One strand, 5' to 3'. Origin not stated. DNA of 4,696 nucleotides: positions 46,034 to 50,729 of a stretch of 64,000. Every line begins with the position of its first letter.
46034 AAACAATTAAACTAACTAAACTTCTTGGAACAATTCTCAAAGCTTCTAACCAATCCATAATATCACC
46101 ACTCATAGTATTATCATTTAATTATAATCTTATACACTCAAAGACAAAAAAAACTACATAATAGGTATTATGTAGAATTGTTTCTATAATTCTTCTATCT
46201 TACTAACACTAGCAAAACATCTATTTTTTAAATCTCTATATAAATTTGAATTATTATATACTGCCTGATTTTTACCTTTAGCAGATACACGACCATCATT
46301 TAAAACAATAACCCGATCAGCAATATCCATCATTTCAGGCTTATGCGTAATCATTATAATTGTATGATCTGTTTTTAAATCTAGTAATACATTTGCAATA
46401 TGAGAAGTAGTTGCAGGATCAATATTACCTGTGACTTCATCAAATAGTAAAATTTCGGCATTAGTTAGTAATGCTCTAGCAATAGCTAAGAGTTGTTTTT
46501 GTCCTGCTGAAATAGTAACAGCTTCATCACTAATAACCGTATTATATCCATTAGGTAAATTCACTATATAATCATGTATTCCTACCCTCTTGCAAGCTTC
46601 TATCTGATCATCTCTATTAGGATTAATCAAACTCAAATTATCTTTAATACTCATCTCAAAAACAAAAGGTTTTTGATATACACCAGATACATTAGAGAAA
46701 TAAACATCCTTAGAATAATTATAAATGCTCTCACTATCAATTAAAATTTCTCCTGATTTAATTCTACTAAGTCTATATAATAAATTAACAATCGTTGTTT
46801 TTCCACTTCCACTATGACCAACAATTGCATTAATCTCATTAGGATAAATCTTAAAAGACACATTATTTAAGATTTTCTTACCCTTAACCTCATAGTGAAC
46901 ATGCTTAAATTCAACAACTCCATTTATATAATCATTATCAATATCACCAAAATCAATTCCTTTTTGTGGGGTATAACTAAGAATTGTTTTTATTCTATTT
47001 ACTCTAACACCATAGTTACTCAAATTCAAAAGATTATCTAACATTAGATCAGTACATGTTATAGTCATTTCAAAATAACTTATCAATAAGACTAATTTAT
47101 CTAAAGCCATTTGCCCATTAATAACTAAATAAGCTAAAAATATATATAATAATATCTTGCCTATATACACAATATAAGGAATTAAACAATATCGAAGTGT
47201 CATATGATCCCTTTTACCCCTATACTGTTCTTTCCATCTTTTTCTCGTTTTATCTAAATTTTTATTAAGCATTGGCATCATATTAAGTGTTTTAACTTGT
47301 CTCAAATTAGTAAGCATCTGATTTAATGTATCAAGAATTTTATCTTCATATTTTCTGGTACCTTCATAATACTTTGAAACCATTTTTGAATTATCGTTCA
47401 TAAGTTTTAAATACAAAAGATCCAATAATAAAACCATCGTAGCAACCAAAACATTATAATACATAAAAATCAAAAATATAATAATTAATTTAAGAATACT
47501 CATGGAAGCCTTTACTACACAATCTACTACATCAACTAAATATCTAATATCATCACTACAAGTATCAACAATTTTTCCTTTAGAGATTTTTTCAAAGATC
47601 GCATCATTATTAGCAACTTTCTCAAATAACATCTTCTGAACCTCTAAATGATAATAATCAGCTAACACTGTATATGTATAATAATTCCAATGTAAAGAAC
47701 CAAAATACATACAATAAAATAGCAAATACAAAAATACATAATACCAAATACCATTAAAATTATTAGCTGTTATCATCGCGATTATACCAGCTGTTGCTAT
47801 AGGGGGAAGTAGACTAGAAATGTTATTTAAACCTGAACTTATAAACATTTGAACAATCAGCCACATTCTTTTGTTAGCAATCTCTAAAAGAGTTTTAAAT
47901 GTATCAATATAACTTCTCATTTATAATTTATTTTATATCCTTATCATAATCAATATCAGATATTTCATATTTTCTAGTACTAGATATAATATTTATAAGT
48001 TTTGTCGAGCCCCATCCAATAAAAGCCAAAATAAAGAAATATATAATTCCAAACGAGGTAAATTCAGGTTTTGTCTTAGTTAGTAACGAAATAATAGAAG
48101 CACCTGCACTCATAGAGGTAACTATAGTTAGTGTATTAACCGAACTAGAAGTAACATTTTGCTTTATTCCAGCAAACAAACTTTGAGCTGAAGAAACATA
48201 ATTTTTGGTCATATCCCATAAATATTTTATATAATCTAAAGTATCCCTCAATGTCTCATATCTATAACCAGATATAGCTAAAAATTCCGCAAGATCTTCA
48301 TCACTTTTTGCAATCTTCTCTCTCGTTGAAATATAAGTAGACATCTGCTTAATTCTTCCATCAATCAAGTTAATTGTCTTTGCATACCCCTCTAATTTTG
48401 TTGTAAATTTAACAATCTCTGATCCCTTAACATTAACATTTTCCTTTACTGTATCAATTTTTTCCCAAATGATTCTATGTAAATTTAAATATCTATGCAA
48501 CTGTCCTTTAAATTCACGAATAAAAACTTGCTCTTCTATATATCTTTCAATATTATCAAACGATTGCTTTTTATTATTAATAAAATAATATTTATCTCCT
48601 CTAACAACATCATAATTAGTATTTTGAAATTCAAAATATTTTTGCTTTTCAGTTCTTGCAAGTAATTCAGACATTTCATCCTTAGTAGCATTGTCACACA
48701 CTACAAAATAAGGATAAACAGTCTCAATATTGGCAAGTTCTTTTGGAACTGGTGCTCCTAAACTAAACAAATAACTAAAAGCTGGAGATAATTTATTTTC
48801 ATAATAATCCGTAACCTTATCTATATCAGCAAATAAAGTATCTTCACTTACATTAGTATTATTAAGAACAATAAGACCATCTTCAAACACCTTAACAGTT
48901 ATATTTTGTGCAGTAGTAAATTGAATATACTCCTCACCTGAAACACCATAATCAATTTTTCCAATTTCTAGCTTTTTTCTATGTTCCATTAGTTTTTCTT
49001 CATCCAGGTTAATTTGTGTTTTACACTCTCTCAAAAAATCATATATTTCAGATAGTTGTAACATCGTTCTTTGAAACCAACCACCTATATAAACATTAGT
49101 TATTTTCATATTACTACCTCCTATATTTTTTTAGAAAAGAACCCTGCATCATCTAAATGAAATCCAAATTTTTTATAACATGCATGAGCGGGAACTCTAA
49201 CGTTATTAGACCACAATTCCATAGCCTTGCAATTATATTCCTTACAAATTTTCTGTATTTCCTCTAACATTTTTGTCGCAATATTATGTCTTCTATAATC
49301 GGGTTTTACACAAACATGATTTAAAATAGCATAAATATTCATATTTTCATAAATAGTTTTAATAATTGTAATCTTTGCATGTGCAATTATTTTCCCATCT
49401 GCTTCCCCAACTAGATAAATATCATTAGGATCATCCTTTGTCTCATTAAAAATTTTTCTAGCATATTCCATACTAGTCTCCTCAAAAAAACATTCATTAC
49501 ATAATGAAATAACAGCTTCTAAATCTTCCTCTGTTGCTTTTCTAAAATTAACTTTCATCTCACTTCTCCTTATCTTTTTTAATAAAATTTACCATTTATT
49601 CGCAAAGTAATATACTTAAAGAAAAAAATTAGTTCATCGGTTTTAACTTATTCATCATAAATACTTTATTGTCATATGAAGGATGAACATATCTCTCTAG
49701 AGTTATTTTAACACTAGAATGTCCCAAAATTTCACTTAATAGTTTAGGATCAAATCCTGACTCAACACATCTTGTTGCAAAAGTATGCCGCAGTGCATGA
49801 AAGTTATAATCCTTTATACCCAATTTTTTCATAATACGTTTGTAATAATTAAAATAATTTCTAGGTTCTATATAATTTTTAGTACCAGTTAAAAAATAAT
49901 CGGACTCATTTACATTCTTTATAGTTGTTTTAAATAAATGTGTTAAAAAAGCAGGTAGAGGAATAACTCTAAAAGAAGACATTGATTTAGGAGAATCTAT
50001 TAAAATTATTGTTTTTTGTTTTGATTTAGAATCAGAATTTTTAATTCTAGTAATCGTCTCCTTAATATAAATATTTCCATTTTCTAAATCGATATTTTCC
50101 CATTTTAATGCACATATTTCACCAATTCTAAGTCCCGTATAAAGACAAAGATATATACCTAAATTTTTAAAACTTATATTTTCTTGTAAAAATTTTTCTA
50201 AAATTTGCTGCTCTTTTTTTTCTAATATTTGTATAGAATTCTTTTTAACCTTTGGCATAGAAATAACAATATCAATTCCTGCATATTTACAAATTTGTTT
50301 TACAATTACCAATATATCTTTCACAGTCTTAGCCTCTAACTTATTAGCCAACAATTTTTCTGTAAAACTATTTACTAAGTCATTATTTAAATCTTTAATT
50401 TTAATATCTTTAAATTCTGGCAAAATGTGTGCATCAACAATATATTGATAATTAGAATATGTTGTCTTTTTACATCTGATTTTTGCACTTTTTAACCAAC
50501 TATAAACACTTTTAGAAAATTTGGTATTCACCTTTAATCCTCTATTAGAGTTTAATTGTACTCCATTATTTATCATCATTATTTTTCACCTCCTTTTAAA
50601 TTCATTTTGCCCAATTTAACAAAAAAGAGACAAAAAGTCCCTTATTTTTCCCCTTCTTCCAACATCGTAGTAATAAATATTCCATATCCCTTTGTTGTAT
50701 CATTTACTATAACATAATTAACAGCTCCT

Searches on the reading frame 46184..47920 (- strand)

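Call 92: search_protein_families(library=pfam, proteins=[window:46184-47920:-], max_evalue=0.00001)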
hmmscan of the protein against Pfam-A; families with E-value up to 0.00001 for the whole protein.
window:46184-47920:- (578 aa): 4 families
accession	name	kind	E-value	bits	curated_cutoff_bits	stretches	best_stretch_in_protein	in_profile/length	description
PF00005.33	ABC_tran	-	3.4e-27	96.2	25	1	351-497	1-136/137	ABC transporter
PF13304.12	AAA_21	-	3e-13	51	27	1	442-532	220-304/304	AAA domain, putative AbiEii toxin, Type IV TA system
PF00664.28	ABC_membrane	-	3.5e-13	50.3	28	1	26-287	5-271/274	ABC transporter transmembrane region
PF02463.25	SMC_N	-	2.4e-10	40.6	40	1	360-539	23-210/220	RecF/RecN/SMC N terminal domain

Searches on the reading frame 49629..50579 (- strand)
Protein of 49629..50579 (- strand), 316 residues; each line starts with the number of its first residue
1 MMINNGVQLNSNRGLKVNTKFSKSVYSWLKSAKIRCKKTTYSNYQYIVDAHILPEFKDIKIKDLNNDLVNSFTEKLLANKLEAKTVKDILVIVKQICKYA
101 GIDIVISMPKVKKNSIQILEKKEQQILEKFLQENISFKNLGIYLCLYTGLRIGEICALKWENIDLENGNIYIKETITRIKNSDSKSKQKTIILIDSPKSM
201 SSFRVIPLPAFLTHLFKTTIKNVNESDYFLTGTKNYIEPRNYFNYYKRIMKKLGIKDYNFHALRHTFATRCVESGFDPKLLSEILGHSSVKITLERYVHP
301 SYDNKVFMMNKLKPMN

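Call 86: search_protein_families(library=pfam, proteins=[window:49629-50579:-], max_evalue=0.001)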
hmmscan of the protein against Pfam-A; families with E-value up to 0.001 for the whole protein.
window:49629-50579:- (316 aa): 3 families
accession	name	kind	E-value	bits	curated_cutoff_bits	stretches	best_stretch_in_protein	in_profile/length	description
PF00589.27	Phage_integrase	-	1.2e-30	107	27.1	1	124-302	9-170/172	Phage integrase family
PF14659.12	Phage_int_SAM_3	-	2.6e-11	44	22.6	1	21-76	2-57/58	Phage integrase, N-terminal SAM-like domain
PF13102.12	Phage_int_SAM_5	-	0.00099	19.9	22.3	1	30-106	11-88/98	Phage integrase SAM-like domain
